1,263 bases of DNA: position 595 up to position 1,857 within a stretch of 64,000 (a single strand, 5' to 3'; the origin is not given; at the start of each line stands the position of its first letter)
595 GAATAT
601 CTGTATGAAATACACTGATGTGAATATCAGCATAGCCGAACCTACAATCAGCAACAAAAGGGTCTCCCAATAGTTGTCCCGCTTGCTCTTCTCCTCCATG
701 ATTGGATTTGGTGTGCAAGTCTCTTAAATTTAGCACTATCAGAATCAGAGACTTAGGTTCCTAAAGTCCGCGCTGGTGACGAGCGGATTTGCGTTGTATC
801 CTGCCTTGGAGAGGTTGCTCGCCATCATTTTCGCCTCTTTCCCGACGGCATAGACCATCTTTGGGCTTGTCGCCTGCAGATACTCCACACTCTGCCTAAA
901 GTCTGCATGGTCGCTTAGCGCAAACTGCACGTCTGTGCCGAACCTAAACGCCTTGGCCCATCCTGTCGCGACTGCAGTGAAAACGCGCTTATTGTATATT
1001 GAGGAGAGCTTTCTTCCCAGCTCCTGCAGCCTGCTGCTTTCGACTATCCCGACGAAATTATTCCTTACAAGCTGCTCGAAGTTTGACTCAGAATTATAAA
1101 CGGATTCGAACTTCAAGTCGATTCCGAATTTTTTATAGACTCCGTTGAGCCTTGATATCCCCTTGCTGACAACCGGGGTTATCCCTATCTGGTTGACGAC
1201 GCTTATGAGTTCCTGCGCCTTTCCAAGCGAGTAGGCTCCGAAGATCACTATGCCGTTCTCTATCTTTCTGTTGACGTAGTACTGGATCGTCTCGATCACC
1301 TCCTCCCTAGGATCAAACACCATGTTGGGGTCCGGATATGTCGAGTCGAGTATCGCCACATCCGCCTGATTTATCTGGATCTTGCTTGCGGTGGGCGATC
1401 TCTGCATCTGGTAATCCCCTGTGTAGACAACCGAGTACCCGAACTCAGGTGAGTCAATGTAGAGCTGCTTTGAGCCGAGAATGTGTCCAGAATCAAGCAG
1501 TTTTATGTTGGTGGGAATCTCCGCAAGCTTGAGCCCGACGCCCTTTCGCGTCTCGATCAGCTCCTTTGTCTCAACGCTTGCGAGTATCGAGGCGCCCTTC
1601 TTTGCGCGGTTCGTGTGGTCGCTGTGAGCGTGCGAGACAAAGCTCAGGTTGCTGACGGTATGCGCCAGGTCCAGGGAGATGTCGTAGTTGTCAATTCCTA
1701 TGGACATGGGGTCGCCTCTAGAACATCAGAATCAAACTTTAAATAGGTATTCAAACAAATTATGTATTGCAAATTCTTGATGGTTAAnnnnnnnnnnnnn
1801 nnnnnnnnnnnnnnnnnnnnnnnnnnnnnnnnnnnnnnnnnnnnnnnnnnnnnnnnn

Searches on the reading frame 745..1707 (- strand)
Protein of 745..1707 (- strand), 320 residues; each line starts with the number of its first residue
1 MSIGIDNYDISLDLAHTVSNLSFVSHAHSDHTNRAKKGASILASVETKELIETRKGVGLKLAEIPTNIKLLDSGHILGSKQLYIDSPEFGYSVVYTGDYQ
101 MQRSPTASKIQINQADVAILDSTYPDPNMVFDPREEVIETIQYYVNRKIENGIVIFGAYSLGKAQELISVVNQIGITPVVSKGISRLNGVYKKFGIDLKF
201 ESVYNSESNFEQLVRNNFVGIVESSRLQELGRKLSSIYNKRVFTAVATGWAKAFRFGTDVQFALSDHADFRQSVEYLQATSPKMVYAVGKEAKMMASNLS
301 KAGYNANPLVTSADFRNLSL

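Call 34: find_encoding_contigs(protein=window:745-1707:-, flank=10000, max_places=1)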
Protein window:745-1707:- (320 aa): no gene with exactly this product is on record in the collection.
